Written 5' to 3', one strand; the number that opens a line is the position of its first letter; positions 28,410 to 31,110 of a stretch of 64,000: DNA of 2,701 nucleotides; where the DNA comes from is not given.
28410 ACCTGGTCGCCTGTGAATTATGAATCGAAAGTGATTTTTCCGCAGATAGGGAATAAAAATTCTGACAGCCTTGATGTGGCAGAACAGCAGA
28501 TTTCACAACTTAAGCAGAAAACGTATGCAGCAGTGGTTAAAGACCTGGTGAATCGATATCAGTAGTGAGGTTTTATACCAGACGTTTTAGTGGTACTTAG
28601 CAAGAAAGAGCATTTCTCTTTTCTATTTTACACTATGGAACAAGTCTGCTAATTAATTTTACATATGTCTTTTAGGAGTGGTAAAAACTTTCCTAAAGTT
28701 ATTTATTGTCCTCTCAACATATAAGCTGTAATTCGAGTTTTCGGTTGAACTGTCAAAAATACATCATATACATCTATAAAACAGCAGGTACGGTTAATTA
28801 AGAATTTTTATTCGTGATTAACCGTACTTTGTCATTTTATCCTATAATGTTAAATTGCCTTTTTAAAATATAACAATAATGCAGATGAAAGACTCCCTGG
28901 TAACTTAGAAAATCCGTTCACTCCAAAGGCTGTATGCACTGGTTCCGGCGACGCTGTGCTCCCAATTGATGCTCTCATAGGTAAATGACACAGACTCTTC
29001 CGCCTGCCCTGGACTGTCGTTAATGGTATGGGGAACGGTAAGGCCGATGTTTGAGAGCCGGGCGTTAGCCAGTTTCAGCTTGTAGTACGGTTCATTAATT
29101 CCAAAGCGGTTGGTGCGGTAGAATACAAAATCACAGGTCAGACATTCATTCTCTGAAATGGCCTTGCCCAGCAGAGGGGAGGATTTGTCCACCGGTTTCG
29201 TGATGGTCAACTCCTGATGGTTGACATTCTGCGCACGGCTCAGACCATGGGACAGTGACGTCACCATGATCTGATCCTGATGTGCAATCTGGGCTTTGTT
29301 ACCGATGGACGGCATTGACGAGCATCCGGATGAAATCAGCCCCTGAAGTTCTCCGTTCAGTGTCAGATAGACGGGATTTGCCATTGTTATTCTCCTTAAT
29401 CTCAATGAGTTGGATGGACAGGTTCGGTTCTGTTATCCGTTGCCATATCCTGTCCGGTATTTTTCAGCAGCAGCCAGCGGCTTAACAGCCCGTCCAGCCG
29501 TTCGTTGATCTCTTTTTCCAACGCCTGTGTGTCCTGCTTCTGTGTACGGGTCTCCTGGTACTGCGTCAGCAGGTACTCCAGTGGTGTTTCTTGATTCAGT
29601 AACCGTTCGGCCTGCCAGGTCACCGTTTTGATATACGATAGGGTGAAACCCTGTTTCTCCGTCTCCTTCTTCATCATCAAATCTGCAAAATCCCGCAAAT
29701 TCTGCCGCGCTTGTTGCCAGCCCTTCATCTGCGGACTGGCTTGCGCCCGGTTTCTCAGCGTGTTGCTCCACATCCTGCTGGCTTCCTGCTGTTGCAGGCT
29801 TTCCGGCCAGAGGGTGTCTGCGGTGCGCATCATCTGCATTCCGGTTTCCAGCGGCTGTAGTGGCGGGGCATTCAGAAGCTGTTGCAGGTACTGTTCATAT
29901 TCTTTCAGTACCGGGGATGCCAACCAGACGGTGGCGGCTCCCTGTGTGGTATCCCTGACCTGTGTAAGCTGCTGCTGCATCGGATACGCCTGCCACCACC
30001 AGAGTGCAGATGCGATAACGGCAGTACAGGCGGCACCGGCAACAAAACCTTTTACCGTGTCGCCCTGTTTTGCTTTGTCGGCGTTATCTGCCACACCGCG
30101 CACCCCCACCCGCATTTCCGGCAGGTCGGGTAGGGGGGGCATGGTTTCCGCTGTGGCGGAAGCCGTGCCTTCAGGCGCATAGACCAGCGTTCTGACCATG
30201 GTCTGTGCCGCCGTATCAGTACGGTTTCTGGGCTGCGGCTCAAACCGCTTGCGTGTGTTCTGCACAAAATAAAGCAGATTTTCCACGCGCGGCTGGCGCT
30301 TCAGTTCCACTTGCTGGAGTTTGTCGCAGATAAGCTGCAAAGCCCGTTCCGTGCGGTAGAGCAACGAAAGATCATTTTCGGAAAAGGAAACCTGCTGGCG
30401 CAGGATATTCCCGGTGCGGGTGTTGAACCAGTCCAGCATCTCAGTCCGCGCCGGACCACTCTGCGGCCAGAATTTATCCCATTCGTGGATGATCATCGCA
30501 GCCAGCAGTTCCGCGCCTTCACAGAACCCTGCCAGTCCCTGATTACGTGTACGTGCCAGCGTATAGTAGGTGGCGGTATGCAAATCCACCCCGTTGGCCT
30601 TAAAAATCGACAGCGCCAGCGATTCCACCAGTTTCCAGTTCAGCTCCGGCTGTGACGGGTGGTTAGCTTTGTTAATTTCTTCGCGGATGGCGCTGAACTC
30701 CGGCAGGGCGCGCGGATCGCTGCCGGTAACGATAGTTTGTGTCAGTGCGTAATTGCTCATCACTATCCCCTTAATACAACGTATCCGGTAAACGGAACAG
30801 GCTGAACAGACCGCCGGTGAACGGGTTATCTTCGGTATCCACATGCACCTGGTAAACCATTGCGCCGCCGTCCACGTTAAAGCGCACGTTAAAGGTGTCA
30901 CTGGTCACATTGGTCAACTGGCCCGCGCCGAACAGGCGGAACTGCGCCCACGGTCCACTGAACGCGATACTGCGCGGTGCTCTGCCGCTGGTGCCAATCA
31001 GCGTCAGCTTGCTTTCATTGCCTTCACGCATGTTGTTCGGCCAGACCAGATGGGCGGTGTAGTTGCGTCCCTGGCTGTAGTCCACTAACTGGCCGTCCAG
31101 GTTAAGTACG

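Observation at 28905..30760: Second hcp and a second ImpA-domain gene at the distal end of the tssM operon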

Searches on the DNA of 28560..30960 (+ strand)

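Call 8: search_dna_similar(query=window:28560-30960:+, collection=ecoli_genomes, mode=near, max_rows=20)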
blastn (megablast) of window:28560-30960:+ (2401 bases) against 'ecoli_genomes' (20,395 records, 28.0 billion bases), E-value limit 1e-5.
Records with a match: 766; places in all: 766; records where one place covers at least 80% of the query: 580.
Genomes with a match: 766 of 5426; with a place that covers at least 80% of the query: 580. Places per genome that has any: lowest 1, median 1, highest 1. On chromosomes: 765 places; on plasmids: 1.
Best place of each record, by identity: >=99% 345; 95-99% 189; 90-95% 45; 80-90% 1; 60-80% 186.
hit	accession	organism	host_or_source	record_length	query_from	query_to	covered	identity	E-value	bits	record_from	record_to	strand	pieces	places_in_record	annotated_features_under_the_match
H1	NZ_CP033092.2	Escherichia coli DSM 30083 = JCM 1649 = ATCC 11775 strain ...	-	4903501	1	2401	100%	100.0%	0e+0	4434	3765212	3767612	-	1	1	VasL domain-containing protein | Hcp family type VI secretion system effector | tssM: type VI secretion system membrane subunit TssM | hypothetical protein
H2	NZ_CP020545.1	Escherichia coli strain ZJ3920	Homo sapiens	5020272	1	2401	100%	100.0%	0e+0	4434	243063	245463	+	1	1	VasL domain-containing protein | Hcp family type VI secretion system effector | tssM: type VI secretion system membrane subunit TssM | hypothetical protein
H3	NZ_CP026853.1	Escherichia coli strain MS7163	Homo sapiens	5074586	1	2401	100%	100.0%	0e+0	4434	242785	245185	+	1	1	VasL domain-containing protein | Hcp family type VI secretion system effector | tssM: type VI secretion system membrane subunit TssM | hypothetical protein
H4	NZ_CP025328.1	Escherichia coli strain ExPEC XM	Duck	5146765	1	2401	100%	100.0%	0e+0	4434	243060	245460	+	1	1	VasL domain-containing protein | Hcp family type VI secretion system effector | tssM: type VI secretion system membrane subunit TssM | hypothetical protein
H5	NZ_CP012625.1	Escherichia coli strain SF-468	Homo sapiens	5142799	1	2401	100%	100.0%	0e+0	4434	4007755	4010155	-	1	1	VasL domain-containing protein | Hcp family type VI secretion system effector | tssM: type VI secretion system membrane subunit TssM | hypothetical protein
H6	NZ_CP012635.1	Escherichia coli strain SF-088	Homo sapiens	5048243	1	2401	100%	100.0%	0e+0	4434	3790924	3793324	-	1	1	VasL domain-containing protein | Hcp family type VI secretion system effector | tssM: type VI secretion system membrane subunit TssM | hypothetical protein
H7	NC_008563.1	Escherichia coli APEC O1 strain APEC O1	lesion site (lung) of a dead turkey ...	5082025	1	2401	100%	100.0%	0e+0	4434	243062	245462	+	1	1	VasL domain-containing protein | Hcp family type VI secretion system effector | tssM: type VI secretion system membrane subunit TssM | hypothetical protein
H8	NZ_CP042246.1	Escherichia coli strain PU-1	Swine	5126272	1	2401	100%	100.0%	0e+0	4434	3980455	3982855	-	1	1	VasL domain-containing protein | Hcp family type VI secretion system effector | tssM: type VI secretion system membrane subunit TssM | hypothetical protein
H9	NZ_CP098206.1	Escherichia coli strain Z0117EC0054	Canis lupus familiaris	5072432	1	2401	100%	100.0%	0e+0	4434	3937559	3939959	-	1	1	VasL domain-containing protein | Hcp family type VI secretion system effector | tssM: type VI secretion system membrane subunit TssM | hypothetical protein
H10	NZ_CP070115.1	Escherichia coli strain FDAARGOS_1298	Homo sapiens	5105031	1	2401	100%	100.0%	0e+0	4434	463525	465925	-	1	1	VasL domain-containing protein | Hcp family type VI secretion system effector | tssM: type VI secretion system membrane subunit TssM | hypothetical protein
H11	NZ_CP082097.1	Escherichia coli strain MS15052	Homo sapiens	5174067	1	2401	100%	100.0%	0e+0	4434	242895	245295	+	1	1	VasL domain-containing protein | Hcp family type VI secretion system effector | tssM: type VI secretion system membrane subunit TssM | hypothetical protein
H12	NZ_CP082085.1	Escherichia coli strain MS20653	Homo sapiens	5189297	1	2401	100%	100.0%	0e+0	4434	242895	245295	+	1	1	VasL domain-containing protein | Hcp family type VI secretion system effector | tssM: type VI secretion system membrane subunit TssM | hypothetical protein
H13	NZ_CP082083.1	Escherichia coli strain MS20654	Homo sapiens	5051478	1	2401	100%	100.0%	0e+0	4434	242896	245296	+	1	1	VasL domain-containing protein | Hcp family type VI secretion system effector | tssM: type VI secretion system membrane subunit TssM | hypothetical protein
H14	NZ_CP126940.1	Escherichia coli O2:K1:H7 strain APEC E18055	Gallus gallus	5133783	1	2401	100%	100.0%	0e+0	4434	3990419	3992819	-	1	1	VasL domain-containing protein | Hcp family type VI secretion system effector | tssM: type VI secretion system membrane subunit TssM | hypothetical protein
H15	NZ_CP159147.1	Escherichia coli strain 10035004-3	Homo sapiens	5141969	1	2401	100%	100.0%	0e+0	4434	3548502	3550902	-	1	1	type VI secretion system ImpA and VasL domain-containing protein | Hcp family type VI secretion system effector | tssM: type VI secretion system membrane subunit TssM | hypothetical protein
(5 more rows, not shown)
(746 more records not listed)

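Call 11: get_annotated_region(hit=H7, flank=20000)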
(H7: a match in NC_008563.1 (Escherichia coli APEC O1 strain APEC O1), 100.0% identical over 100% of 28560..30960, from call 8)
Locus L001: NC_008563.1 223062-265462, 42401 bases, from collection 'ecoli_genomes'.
description: Escherichia coli APEC O1, complete sequence
organism: Escherichia coli APEC O1 strain APEC O1 (NCBI taxid 405955)
replicon: chromosome; assembly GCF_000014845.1
host: -; source: lesion site (lung) of a dead turkey with colibacillosis; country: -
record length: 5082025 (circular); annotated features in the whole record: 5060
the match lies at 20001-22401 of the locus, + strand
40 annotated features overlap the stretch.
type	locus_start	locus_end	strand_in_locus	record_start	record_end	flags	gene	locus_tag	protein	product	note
CDS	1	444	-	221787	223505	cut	proS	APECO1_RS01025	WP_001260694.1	proline--tRNA ligase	-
CDS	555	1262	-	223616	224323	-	tsaA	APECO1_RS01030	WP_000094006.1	tRNA (N6-threonylcarbamoyladenosine(37)-N6)-methyltransferase TrmO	-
CDS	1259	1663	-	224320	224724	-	rcsF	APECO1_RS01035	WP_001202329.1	Rcs stress response system protein RcsF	-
CDS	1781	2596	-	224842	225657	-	metQ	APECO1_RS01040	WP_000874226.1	methionine ABC transporter substrate-binding lipoprotein MetQ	-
CDS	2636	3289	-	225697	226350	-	metI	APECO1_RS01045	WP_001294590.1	methionine ABC transporter permease MetI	-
CDS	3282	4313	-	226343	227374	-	metN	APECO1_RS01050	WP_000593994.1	methionine ABC transporter ATP-binding protein MetN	-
CDS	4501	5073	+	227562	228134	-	gmhB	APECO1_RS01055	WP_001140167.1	D-glycero-beta-D-manno-heptose 1,7-bisphosphate 7-phosphatase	-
rRNA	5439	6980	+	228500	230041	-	-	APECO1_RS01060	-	16S ribosomal RNA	-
tRNA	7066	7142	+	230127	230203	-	-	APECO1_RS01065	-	tRNA-Glu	-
rRNA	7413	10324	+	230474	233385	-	-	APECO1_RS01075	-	23S ribosomal RNA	-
rRNA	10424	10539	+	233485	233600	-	rrf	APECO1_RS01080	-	5S ribosomal RNA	-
tRNA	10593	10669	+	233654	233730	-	-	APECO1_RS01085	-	tRNA-Asp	-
CDS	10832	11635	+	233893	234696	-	dkgB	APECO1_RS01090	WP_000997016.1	2,5-didehydrogluconate reductase DkgB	-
CDS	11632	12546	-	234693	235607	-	yafC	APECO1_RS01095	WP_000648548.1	DNA-binding transcriptional regulator YafC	-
CDS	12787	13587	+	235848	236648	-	yafD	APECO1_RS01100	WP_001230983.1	endonuclease/exonuclease/phosphatase family protein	-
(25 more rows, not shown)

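Call 45: search_dna_similar(query=window:28905-29384:+, collection=ecoli_genomes, mode=distant, rows=spread, max_rows=30)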
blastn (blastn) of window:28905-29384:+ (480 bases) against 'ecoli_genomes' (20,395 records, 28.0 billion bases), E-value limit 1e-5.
Records with a match: 1009; places in all: 1009; records where one place covers at least 80% of the query: 607.
Genomes with a match: 1009 of 5426; with a place that covers at least 80% of the query: 607. Places per genome that has any: lowest 1, median 1, highest 1. On chromosomes: 1009 places; on plasmids: 0.
Best place of each record, by identity: >=99% 345; 95-99% 58; 90-95% 176; 60-80% 430.
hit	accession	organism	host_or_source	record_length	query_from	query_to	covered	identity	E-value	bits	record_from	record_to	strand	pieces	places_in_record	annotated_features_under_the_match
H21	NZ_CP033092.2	Escherichia coli DSM 30083 = JCM 1649 = ATCC 11775 strain ...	-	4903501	1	480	100%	100.0%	0e+0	866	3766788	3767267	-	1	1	Hcp family type VI secretion system effector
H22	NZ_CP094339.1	Escherichia coli strain W224N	cerebrospinal fluid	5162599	1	480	100%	100.0%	0e+0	866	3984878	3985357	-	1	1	Hcp family type VI secretion system effector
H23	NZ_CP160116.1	Escherichia coli strain 729_xx_1_3_yolk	Poultry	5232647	1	480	100%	100.0%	0e+0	866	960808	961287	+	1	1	Hcp family type VI secretion system effector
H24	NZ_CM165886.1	Escherichia coli strain N53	Homo sapiens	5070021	1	480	100%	100.0%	0e+0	866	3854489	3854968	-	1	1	Hcp family type VI secretion system effector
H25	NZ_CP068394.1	Escherichia coli strain M-17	medicine "BIOFLOR"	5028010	1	480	100%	99.8%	0e+0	862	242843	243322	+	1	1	Hcp family type VI secretion system effector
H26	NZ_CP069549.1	Escherichia coli strain FDAARGOS_1253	Homo sapiens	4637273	1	480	100%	99.8%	0e+0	862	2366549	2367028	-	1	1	Hcp family type VI secretion system effector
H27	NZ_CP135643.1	Escherichia coli strain TUM17543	missing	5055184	1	480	100%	99.8%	0e+0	862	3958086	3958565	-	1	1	Hcp family type VI secretion system effector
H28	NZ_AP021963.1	Escherichia coli strain WP3-W18-CRE-03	-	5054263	1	480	100%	99.6%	0e+0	857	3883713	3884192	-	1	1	Hcp family type VI secretion system effector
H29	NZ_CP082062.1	Escherichia coli strain MS20674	Homo sapiens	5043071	1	480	100%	99.6%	0e+0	857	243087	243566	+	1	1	Hcp family type VI secretion system effector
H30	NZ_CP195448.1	Escherichia coli strain 23AR0151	Homo sapiens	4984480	1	480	100%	99.6%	0e+0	857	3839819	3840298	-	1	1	Hcp family type VI secretion system effector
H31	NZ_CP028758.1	Escherichia coli strain A16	Otter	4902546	1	480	100%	96.3%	0e+0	785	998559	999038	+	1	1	Hcp family type VI secretion system effector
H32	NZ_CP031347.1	Escherichia coli O145 strain RM9873-C1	cattle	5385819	1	480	100%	95.8%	0e+0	776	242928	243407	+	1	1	Hcp family type VI secretion system effector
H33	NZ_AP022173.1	Escherichia coli strain WP7-S17-ESBL-01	-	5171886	1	480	100%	93.1%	0e+0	718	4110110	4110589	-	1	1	Hcp family type VI secretion system effector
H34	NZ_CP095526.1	Escherichia coli strain GN05505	Homo sapiens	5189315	1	480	100%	93.1%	0e+0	718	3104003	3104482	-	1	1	Hcp family type VI secretion system effector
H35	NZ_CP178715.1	Escherichia coli strain VTB96959v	Chicken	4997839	1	480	100%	93.1%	0e+0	718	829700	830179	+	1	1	Hcp family type VI secretion system effector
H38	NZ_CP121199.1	Escherichia coli strain E50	bovine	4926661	19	480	96%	73.4%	5e-70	274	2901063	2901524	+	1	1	Hcp family type VI secretion system effector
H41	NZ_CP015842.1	Escherichia coli O157:H7 strain FRIK2533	water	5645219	176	465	60%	67.3%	4e-15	92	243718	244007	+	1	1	Hcp family type VI secretion system effector | VasL domain-containing protein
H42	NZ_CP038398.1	Escherichia coli O157:H7 strain DEC4E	Homo sapiens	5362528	176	465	60%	67.3%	4e-15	92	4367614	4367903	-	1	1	Hcp family type VI secretion system effector | VasL domain-containing protein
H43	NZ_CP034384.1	Escherichia coli O157:H7 strain FRIK804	Calf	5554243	176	465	60%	67.3%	4e-15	92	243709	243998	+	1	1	Hcp family type VI secretion system effector | VasL domain-containing protein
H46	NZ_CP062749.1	Escherichia coli O157:H7 strain Z1486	Bovine Faeces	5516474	176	465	60%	67.3%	4e-15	92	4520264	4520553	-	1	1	Hcp family type VI secretion system effector | VasL domain-containing protein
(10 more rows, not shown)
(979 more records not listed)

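Call 46: get_annotated_region(hit=H33, flank=4000)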
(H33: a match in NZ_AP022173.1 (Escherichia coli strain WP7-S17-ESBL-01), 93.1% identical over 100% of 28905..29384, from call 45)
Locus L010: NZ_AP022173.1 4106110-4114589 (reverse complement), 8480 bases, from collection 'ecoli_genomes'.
description: Escherichia coli strain WP7-S17-ESBL-01 chromosome, complete genome
organism: Escherichia coli strain WP7-S17-ESBL-01 (NCBI taxid 562)
replicon: chromosome; assembly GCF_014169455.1
host: -; source: -; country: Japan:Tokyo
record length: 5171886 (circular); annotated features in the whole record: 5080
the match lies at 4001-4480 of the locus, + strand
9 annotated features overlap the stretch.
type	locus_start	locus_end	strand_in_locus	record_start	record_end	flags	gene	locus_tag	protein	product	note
CDS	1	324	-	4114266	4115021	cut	gloB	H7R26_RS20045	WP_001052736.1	hydroxyacylglutathione hydrolase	-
CDS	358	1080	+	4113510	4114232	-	yafS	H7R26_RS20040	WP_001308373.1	class I SAM-dependent methyltransferase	-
CDS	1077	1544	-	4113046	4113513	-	rnhA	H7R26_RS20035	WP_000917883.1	ribonuclease HI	-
CDS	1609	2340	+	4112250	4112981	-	dnaQ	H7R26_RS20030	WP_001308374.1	DNA polymerase III subunit epsilon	-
tRNA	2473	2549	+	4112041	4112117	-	-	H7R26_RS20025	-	tRNA-Asp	-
CDS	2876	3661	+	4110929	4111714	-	-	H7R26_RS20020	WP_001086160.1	hypothetical protein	-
CDS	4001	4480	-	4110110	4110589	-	-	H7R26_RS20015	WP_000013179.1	Hcp family type VI secretion system effector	-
CDS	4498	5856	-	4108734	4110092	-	-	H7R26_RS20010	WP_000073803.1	VasL domain-containing protein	-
CDS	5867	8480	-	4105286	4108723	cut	tssM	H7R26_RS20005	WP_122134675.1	type VI secretion system membrane subunit TssM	-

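Call 47: get_annotated_region(hit=H38, flank=5000)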
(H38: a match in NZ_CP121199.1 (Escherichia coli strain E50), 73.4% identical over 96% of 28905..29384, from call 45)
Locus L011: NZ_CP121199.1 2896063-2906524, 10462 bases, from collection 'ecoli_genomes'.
description: Escherichia coli strain E50 chromosome, complete genome
organism: Escherichia coli strain E50 (NCBI taxid 562)
replicon: chromosome; assembly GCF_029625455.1
host: bovine; source: -; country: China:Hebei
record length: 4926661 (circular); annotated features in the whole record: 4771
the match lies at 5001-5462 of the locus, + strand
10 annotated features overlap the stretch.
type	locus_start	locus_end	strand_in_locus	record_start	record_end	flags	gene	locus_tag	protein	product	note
CDS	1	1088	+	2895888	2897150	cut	-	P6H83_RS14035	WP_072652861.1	tyrosine-type recombinase/integrase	-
CDS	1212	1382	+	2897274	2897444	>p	-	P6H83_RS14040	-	type II toxin-antitoxin system RelE/ParE family toxin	incomplete; partial in the middle of a contig; missing C-terminus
CDS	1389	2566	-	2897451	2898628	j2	-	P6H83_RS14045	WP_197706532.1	IS3 family transposase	programmed frameshift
CDS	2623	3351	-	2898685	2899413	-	-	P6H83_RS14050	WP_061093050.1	hypothetical protein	-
CDS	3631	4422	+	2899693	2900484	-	-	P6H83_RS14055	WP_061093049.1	hypothetical protein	-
CDS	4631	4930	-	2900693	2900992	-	-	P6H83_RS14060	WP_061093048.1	hypothetical protein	-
CDS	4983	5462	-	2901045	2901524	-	-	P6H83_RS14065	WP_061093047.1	Hcp family type VI secretion system effector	-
CDS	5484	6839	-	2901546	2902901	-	-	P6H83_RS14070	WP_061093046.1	VasL domain-containing protein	-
CDS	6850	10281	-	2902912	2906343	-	tssM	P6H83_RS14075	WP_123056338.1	type VI secretion system membrane subunit TssM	-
CDS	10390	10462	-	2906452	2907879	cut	tssA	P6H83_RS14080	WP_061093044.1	type VI secretion system protein TssA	-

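Call 48: get_annotated_region(hit=H41, flank=5000)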
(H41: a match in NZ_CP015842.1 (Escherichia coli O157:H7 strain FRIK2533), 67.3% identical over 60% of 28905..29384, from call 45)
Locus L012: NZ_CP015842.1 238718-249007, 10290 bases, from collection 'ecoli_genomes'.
description: Escherichia coli O157:H7 strain FRIK2533 chromosome, complete genome
organism: Escherichia coli O157:H7 strain FRIK2533 (NCBI taxid 83334)
replicon: chromosome; assembly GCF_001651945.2
host: -; source: water; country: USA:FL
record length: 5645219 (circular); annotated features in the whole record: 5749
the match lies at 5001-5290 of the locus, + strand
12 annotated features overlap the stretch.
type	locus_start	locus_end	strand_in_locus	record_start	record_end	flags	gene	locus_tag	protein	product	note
CDS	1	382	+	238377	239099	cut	yafS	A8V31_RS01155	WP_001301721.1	class I SAM-dependent methyltransferase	-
CDS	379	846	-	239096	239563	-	rnhA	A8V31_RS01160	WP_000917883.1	ribonuclease HI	-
CDS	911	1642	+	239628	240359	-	dnaQ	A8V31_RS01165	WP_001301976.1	DNA polymerase III subunit epsilon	-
tRNA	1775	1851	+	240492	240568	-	-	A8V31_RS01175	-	tRNA-Asp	-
CDS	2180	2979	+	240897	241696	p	-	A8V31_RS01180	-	hypothetical protein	frameshifted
CDS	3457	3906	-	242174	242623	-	-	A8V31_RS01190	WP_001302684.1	DUF1311 domain-containing protein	-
CDS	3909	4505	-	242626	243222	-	-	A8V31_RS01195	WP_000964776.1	hypothetical protein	-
CDS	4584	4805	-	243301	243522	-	-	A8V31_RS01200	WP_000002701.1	hypothetical protein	-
CDS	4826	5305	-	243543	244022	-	-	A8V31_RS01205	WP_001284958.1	Hcp family type VI secretion system effector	-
CDS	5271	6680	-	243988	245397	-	-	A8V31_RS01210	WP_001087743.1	VasL domain-containing protein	-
CDS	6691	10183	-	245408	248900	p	tssM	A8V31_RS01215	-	type VI secretion system membrane subunit TssM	frameshifted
CDS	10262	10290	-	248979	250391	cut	tssA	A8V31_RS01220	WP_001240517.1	type VI secretion system protein TssA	-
